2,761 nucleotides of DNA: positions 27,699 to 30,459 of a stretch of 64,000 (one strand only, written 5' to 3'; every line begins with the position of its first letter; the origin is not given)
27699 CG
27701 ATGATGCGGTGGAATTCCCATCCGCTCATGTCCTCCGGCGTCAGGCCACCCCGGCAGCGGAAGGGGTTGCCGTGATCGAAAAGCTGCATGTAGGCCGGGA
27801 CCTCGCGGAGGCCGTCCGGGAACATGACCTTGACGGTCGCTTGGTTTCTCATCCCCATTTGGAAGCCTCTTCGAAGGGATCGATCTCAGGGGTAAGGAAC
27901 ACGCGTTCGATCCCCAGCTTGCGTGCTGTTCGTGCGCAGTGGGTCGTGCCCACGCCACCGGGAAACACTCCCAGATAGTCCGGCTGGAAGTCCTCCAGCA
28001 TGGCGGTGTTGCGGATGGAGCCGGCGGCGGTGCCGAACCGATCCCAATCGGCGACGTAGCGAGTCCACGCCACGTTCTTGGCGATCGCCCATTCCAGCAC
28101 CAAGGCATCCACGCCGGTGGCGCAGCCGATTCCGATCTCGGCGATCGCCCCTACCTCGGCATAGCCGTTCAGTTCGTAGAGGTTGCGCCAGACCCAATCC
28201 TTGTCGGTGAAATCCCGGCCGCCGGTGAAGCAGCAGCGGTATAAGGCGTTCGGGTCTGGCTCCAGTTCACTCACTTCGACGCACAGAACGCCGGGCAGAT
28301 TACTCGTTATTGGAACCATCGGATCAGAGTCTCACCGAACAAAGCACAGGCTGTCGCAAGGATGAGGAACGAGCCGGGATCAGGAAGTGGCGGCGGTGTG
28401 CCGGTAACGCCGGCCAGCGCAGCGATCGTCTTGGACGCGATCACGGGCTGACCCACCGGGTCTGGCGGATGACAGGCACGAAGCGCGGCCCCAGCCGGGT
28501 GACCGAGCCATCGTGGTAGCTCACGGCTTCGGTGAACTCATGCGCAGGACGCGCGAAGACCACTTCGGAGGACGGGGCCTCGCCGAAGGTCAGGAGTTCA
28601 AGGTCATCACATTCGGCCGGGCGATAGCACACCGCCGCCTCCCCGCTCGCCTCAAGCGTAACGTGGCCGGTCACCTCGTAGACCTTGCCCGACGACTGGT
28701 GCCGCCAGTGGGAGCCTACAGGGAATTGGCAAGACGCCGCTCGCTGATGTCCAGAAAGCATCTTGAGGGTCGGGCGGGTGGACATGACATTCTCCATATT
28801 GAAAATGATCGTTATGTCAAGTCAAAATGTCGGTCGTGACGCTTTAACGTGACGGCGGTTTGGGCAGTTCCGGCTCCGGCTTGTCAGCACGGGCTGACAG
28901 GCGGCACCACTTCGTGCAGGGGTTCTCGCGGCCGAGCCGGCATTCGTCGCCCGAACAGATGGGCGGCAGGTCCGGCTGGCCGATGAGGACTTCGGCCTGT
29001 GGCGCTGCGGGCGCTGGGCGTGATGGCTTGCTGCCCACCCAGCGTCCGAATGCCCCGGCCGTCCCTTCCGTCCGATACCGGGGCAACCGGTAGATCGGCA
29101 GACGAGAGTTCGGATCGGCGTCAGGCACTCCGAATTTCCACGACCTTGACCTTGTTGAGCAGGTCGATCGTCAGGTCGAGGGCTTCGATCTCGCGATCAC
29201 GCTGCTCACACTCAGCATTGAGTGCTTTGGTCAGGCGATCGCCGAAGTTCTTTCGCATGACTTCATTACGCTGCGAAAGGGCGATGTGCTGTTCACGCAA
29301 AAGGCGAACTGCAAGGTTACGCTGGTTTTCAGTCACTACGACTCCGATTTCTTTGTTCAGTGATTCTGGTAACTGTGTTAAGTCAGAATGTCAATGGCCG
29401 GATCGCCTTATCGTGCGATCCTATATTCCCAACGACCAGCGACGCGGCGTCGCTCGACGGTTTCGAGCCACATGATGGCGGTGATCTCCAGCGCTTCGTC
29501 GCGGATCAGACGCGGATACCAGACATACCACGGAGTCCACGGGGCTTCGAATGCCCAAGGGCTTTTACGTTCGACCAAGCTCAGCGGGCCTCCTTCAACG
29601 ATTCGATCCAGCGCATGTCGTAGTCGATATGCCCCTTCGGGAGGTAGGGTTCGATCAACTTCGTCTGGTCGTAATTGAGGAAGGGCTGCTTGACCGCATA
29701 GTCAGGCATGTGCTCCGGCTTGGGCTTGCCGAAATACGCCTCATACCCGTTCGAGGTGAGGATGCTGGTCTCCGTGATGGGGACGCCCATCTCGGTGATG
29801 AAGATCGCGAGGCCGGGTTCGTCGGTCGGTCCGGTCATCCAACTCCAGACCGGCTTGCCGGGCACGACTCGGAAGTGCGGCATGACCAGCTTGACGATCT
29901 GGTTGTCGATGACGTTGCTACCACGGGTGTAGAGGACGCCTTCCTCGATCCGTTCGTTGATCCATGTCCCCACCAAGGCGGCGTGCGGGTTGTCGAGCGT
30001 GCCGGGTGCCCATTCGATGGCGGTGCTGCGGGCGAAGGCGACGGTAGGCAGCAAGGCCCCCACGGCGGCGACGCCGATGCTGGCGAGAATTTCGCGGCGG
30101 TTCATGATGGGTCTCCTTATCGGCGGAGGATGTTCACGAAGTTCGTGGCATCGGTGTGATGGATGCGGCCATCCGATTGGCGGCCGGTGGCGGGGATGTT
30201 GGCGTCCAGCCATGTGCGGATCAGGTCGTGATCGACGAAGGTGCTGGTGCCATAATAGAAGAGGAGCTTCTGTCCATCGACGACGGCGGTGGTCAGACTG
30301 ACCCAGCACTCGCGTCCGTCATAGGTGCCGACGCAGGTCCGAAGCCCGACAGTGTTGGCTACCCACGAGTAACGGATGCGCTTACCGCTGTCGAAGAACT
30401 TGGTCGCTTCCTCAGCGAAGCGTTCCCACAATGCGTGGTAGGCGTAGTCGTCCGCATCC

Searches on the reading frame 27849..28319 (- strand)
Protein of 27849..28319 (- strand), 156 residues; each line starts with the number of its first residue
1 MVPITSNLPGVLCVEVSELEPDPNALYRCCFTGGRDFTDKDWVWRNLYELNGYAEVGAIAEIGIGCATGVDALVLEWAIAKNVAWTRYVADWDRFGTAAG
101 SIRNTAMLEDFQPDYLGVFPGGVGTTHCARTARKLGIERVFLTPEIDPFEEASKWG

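Call 6: search_protein_families(library=pfam, max_evalue=0.1, proteins=[window:27849-28319:-])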
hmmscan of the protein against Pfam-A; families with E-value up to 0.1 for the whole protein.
window:27849-28319:- (156 aa): 1 family
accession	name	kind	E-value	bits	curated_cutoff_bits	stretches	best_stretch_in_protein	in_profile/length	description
PF10686.14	YAcAr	-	6.7e-10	39.1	28.2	1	30-95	4-66/66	YspA, cpYpsA-related SLOG family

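Call 7: search_protein_families(library=phrogs, max_evalue=0.001, proteins=[window:27849-28319:-])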
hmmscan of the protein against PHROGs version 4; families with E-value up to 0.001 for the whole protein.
window:27849-28319:- (156 aa): 2 families
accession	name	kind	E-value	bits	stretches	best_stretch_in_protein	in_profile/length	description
phrog_289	-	other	7.5e-21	75.6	1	26-142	22-138/500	GTP-binding domain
phrog_16939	-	unknown function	7.2e-08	32.9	1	28-141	2-120/330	-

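Call 8: search_protein_families(library=padloc, max_evalue=0.01, proteins=[window:27849-28319:-])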
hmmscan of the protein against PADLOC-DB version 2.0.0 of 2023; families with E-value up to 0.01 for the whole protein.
window:27849-28319:- (156 aa): 0 families

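Call 26: search_solved_structures(query=window:27849-28319:-, max_evalue=1)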
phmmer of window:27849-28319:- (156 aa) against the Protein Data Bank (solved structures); distinct sequences matched with E-value up to 1: 7.
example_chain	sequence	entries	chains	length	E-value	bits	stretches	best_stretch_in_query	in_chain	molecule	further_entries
9vh4_C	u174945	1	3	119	0.034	17.5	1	6-42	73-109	nanobody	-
8yw9_C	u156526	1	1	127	0.074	16.4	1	9-53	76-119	MPC specific nanobody 2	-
9nj2_H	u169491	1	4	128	0.26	14.6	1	12-49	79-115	FNI9 Fab heavy chain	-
3cfi_C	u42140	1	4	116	0.47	13.8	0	6-40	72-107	Nanobody NBEPSIJ_11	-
8g3m_E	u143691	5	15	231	0.64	13.3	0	12-50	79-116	FNI9 Fab heavy chain | FNI9 IgG heavy chain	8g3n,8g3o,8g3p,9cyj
9yq2_C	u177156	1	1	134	0.91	12.8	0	7-36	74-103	nanobody Nb881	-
7sp6_C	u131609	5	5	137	0.94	12.8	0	7-36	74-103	Nanobody 881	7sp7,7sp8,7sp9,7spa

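Call 40: find_homologous_proteins(query=window:27849-28319:-, max_evalue=0.00001)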
Query window:27849-28319:- (156 aa): 14 proteins with E <= 0.00001 among 68 candidates.
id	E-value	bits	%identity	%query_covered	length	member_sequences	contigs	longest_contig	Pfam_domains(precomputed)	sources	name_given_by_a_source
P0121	6.3e-103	360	99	100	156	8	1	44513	PF10686.15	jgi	-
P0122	9.7e-47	177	58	100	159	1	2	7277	PF10686.15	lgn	-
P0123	1.4e-45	173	58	94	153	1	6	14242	PF10686.15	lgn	-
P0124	1.5e-45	173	56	98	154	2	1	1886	PF10686.15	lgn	-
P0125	1.6e-44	170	65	83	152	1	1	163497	PF10686.15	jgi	jgi:hypothetical protein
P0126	8.2e-44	168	56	95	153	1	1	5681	PF10686.15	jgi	-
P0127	6.4e-43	165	58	100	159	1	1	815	PF10686.15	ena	-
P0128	2.8e-42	163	57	94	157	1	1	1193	PF10686.15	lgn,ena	-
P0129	7.1e-42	161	55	100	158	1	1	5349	PF10686.15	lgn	-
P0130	2.4e-40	156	50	98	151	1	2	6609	PF10686.15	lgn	-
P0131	5.5e-38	149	48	96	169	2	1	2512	PF10686.15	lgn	-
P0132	1.9e-34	137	52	83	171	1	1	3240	PF10686.15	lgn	-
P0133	1.1e-33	135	46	94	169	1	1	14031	PF10686.15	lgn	-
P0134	8.0e-9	54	39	69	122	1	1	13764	-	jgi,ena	-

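Call 48: predict_structure(alignment_id=A2)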
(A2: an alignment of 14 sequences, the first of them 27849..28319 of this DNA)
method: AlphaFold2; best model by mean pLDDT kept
length: 156 residues; sequences in the alignment: 14
mean_pLDDT: 85.8   pTM: 0.81
mean pLDDT of the five models: 85.8, 84.9, 84.6, 84.2, 82.5
residues with pLDDT >= 90: 88; 70-90: 42; 50-70: 26; < 50: 0
segments of 3 or more residues with pLDDT < 50: none
pLDDT, mean of each block of 10 residues (from residue 1): 79 93 89 92 92 73 91 96 93 63 90 95 91 95 70 59
secondary structure, 60 per line:
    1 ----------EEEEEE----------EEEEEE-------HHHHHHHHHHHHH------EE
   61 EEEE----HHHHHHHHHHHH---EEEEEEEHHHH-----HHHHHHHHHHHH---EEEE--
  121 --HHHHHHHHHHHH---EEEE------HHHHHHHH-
elements in order: E11-16 E27-32 H40-52 E59-64 H69-80 E84-90 H91-94 H100-111 E115-118 H123-134 E138-141 H148-155

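Call 52: fold_search(model_id=the predicted structure, library=pdb)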
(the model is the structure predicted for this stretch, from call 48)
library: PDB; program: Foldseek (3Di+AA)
matches with E <= 10: 1198; with E <= 0.001: 0
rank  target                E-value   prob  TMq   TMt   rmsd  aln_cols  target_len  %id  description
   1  5mll_A                1.6e-03  1.00  0.54  0.41   6.4       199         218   18  Structure of HpDprA at 1.9 Angstroms resolution (released 2017-12-20)
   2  6vlc_D                2.5e-03  0.99  0.46  0.23   6.1       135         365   16  Crystal structure of UDP-GlcNAc 2-epimerase from Neisseria meningitidis bound to UDP-GlcNAc (released 2020-11-11)
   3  6vlc_B                2.7e-03  1.00  0.49  0.25   5.3       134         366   15  Crystal structure of UDP-GlcNAc 2-epimerase from Neisseria meningitidis bound to UDP-GlcNAc (released 2020-11-11)
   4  1o6c_A                2.9e-03  1.00  0.48  0.24   4.4       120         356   13  Crystal structure of UDP-N-acetylglucosamine 2-epimerase (released 2003-11-25)
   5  8ahe_A                3.8e-03  1.00  0.49  0.24   5.3       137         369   12  PAC-FragmentDEL: Photoactivated covalent capture of DNA encoded fragments for hit discovery (released 2022-09-14)
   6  6vlb_B                4.0e-03  0.99  0.48  0.24   5.5       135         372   15  Crystal structure of ligand-free UDP-GlcNAc 2-epimerase from Neisseria meningitidis (released 2020-11-11)
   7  1o6c_B                4.3e-03  1.00  0.50  0.24   5.0       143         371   12  Crystal structure of UDP-N-acetylglucosamine 2-epimerase (released 2003-11-25)
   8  4ljk_D                4.3e-03  1.00  0.53  0.40   6.8       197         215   15  Structural insights into the unique single-stranded DNA binding mode of DNA processing protein A from Helicobacter pyl (released 2014-01-01)
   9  4ljr_A                4.9e-03  1.00  0.57  0.44   6.1       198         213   18  Structural insights into the unique single-stranded DNA binding mode of DNA processing protein A from Helicobacter pyl (released 2014-01-01)
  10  5xvs_A                6.3e-03  0.99  0.44  0.22   5.2       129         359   13  Crystal structure of UDP-GlcNAc 2-epimerase NeuC complexed with UDP (released 2018-04-11)
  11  8deb_A                7.2e-03  0.98  0.41  0.19   4.6       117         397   14  Bacteroides fragilis carboxyspermidine dehydrogenase (released 2023-08-02)
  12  5mll_B                8.7e-03  1.00  0.57  0.43   6.2       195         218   18  Structure of HpDprA at 1.9 Angstroms resolution (released 2017-12-20)
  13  4ljl_A                9.9e-03  1.00  0.56  0.42   6.1       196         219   16  Structural insights into the unique single-stranded DNA binding mode of DNA processing protein A from Helicobacter pyl (released 2014-01-01)
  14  3dzc_A                1.1e-02  0.99  0.48  0.23   4.4       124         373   13  2.35 Angstrom resolution structure of WecB (VC0917), a UDP-N-acetylglucosamine 2-epimerase from Vibrio cholerae. (released 2008-08-12)
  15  5dld                  1.2e-02  0.97  0.45  0.22   4.5       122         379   17  Crystal Structure of a UDP-N-acetylglucosamine 2-epimerase from Burkholderia vietnamiensis complexed with UDP-GlcNAc and (released 2015-09-30)
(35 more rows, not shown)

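Call 87: search_protein_families(library=ncbifam, max_evalue=0.01, proteins=[window:27849-28319:-])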
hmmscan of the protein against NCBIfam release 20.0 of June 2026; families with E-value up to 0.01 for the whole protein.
window:27849-28319:- (156 aa): 0 families

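Call 97: search_dna_similar(query=window:27849-28319:-, collection=phages, mode=protein, max_rows=60, max_evalue=0.001)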
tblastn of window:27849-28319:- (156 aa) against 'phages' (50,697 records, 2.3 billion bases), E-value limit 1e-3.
Records with a match: 655; places in all: 655; records where one place covers at least 80% of the query: 61.
Best place of each record, by identity: <60% 655.
By first word of the organism name: Mycobacterium 310; Klebsiella 64; Vibrio 58; Escherichia 43; Rhodobacter 28; Rhizobium 20; Pseudomonas 16; Erwinia 11; Serratia 8; Streptomyces 7; and 43 more.
By host as written in the record: Mycobacterium smegmatis mc2 155 203; - 65; Mycobacterium smegmatis mc#155 59; Klebsiella pneumoniae 38; Rhodobacter capsulatus YW1 28; Escherichia coli 17; Mycobacterium smegmatis mc2155 12; Pseudomonas aeruginosa 7; and 123 more.
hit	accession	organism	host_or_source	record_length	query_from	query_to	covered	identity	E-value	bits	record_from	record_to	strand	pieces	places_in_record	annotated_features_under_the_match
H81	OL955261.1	Erythrobacter phage vB_EliS-L02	Erythrobacter sp.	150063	5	156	97%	50.7%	3e-40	148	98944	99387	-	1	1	hypothetical protein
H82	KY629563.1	Sphingobium phage Lacusarx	Sphingobium sp. IP1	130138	6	156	97%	48.4%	9e-33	127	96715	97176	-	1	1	hypothetical protein (x2)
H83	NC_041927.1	Sphingobium phage Lacusarx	Sphingobium sp. IP1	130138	6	156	97%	48.4%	9e-33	127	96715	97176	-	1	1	GTP-binding domain | hypothetical protein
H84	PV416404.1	Erythrobacter phage XM05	Erythrobacter sp. JL475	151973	8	156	96%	47.7%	1e-36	138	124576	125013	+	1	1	GTP-binding domain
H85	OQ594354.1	Synechococcus phage MinM2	Synechococcus sp.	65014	9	138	83%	38.9%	2e-17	83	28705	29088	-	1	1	DprA-like DNA processing chain A | hypothetical protein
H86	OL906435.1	Planktothrix phage Pag-Yong1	Planktothrix agardhii FACHB-1261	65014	9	138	83%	38.9%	2e-17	83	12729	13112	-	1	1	DNA binding protein | hypothetical protein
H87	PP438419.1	Planktothrix phage Pra-JY27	Planktothricoides raciborskii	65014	9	138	83%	38.9%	2e-17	83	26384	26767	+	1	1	DprA-like DNA processing chain A | hypothetical protein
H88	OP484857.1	Sinorhizobium phage AP-16-3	Sinorhizobium meliloti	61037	26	153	82%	38.3%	2e-12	69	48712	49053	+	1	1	hypothetical protein (x2)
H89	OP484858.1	Sinorhizobium phage NV1.1.1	Sinorhizobium meliloti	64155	28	153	81%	37.3%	4e-12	68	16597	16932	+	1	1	hypothetical protein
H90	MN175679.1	Vibrio phage vB_VpS_BA3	Vibrio parahaemolyticus O1-1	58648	32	137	68%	43.0%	8e-13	70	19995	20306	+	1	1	DUF2493 domain-containing protein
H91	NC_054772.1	Mycobacterium phage BabyRay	Mycobacterium smegmatis mc2 155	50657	9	146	88%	32.4%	2e-8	58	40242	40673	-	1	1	phosphoribosyltransferase | hypothetical protein | esterase/lipase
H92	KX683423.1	Mycobacterium phage BabyRay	Mycobacterium smegmatis mc2 155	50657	9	146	88%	32.4%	2e-8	58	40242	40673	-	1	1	phosphoribosyltransferase | hypothetical protein | hydrolase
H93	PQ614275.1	Vibrio phage vB_VhaS_R31B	Vibrio harveyi BYK0632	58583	32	137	68%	42.1%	2e-12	69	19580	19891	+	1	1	DUF2493 domain-containing protein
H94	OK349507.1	Vibrio phage vB_VpaS_AL-2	Vibrio parahaemolyticus M0904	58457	32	137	68%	42.1%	3e-12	68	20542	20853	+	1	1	DUF2493 domain-containing protein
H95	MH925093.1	Vibrio phage VspDsh_1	Vibrio sp.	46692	32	137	68%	42.1%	4e-12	68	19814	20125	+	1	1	hypothetical protein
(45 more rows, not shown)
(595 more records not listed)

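Call 98: get_annotated_region(hit=H83, flank=5000)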
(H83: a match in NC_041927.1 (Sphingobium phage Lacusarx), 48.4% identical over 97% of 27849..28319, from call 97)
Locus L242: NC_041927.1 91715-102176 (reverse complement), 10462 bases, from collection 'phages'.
description: Sphingobium phage Lacusarx, complete genome.
organism: Sphingobium phage Lacusarx (NCBI taxid 1980139)
taxonomy: Viruses; Duplodnaviria; Heunggongvirae; Uroviricota; Caudoviricetes; Lacusarxvirus; Lacusarxvirus lacusarx
host: Sphingobium sp. IP1; source: Skaevinge wastewater treatment plant; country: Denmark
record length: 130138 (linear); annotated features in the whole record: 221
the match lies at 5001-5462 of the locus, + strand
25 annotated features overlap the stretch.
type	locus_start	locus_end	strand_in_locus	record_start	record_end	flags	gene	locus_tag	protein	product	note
CDS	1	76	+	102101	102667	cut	-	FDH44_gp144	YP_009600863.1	hypothetical protein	-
CDS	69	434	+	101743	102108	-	trxB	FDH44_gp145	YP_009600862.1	thioredoxin-2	-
CDS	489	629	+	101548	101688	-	-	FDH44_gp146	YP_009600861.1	hypothetical protein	-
CDS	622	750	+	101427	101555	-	-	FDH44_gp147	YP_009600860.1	hypothetical protein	-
CDS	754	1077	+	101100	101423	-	-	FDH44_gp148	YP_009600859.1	hypothetical protein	-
CDS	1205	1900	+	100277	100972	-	-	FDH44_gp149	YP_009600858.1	hypothetical protein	-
CDS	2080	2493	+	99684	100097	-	-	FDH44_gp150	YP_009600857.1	hypothetical protein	-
CDS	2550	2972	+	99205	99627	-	-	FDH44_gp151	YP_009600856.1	hypothetical protein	-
CDS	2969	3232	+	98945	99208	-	-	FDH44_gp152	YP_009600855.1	hypothetical protein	-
CDS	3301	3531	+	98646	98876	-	-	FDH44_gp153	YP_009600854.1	hypothetical protein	-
CDS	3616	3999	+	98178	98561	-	-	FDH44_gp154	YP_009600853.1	hypothetical protein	-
CDS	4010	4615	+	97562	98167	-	-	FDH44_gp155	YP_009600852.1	hypothetical protein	-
CDS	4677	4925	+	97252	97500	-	-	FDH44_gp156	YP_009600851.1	hypothetical protein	-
CDS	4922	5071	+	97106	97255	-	-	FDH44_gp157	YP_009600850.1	hypothetical protein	-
CDS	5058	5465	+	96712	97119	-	-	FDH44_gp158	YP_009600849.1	GTP-binding domain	-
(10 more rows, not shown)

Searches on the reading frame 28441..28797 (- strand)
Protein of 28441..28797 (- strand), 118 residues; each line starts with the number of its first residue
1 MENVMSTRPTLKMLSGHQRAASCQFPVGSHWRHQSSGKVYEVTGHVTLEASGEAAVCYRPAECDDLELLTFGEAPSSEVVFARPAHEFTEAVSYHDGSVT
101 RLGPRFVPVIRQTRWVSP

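Call 6: search_protein_families(library=pfam, max_evalue=0.1, proteins=[window:28441-28797:-])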
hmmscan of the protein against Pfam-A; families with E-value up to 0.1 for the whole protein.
window:28441-28797:- (118 aa): 1 family
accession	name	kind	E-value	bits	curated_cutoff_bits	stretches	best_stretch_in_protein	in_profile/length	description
PF07866.17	DUF1653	-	0.00017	22.3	23.5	1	31-101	3-59/62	Protein of unknown function (DUF1653)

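Call 7: search_protein_families(library=phrogs, max_evalue=0.001, proteins=[window:28441-28797:-])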
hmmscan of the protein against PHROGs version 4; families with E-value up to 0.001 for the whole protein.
window:28441-28797:- (118 aa): 0 families

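Call 8: search_protein_families(library=padloc, max_evalue=0.01, proteins=[window:28441-28797:-])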
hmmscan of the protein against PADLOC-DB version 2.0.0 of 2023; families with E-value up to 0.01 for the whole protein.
window:28441-28797:- (118 aa): 0 families

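Call 87: search_protein_families(library=ncbifam, max_evalue=0.01, proteins=[window:28441-28797:-])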
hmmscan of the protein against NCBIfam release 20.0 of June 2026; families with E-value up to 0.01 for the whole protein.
window:28441-28797:- (118 aa): 0 families

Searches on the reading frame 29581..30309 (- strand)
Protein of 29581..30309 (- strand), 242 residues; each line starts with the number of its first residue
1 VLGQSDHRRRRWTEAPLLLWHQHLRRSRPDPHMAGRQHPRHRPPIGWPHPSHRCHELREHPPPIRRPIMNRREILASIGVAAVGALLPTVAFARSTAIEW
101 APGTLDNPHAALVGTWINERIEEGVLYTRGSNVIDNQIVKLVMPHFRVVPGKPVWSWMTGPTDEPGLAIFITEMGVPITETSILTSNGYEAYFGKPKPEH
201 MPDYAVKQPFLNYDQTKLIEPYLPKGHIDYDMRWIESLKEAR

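Call 7: search_protein_families(library=phrogs, max_evalue=0.001, proteins=[window:29581-30309:-])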
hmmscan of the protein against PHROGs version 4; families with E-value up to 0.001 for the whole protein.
window:29581-30309:- (242 aa): 1 family
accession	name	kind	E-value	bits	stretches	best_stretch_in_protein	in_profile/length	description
phrog_11563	-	unknown function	1e-19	71.7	1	92-239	46-203/206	-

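Call 8: search_protein_families(library=padloc, max_evalue=0.01, proteins=[window:29581-30309:-])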
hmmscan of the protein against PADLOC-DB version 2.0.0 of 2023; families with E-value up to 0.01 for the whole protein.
window:29581-30309:- (242 aa): 0 families
